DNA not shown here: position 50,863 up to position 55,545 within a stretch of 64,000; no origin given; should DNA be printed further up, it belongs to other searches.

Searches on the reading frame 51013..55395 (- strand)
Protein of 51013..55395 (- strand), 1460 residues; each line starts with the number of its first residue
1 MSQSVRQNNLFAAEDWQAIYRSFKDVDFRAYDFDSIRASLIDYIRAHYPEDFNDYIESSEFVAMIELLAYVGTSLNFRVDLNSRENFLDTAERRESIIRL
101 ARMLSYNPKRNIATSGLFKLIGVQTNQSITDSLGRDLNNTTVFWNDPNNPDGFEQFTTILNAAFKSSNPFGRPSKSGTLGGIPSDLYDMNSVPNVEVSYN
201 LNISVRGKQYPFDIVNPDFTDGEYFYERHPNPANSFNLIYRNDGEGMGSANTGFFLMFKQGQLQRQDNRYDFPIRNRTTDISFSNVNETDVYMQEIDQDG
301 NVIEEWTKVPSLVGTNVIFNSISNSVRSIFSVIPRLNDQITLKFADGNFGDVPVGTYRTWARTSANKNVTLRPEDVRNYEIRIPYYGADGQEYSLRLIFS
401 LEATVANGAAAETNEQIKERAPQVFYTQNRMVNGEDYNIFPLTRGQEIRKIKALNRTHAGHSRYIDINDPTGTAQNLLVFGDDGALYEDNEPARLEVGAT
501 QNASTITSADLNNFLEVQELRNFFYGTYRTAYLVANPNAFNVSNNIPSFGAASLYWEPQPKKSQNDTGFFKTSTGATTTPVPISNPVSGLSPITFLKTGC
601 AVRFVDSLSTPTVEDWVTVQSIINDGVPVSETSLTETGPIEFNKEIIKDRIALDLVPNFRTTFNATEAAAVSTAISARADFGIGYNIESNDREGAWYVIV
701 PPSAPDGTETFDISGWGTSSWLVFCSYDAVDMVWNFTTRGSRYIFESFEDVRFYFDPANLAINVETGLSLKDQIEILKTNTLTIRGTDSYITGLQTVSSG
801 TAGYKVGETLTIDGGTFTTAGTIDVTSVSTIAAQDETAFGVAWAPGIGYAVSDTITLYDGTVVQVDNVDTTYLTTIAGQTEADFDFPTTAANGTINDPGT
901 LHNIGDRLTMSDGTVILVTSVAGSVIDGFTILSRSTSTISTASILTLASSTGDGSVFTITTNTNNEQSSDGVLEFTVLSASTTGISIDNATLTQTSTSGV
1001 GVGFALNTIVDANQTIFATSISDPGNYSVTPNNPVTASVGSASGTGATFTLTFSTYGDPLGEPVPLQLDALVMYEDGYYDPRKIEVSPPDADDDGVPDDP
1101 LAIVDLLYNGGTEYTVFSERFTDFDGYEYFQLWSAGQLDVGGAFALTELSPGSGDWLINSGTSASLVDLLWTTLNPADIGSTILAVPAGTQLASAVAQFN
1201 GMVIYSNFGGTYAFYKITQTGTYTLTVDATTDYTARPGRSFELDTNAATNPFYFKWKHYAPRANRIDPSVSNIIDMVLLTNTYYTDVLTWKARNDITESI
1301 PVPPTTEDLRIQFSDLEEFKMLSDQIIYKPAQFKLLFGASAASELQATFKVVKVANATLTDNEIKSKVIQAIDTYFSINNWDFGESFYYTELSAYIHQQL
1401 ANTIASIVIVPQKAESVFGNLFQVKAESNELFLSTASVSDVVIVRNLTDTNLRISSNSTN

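Call 7: search_protein_families(library=phrogs, proteins=[window:51013-55395:-], max_evalue=1)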
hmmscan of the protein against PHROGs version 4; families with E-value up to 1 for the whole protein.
window:51013-55395:- (1460 aa): 4 families
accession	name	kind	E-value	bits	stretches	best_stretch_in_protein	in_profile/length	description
phrog_10646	-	tail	0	1143.1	1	1-1455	1-1141/1142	baseplate wedge subunit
phrog_219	-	tail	7.8e-23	81.9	3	27-119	5-96/598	baseplate wedge subunit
phrog_1369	-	tail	0.0027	17.5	1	63-125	28-95/489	baseplate protein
phrog_24150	-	unknown function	0.046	14.4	1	458-494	59-95/199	-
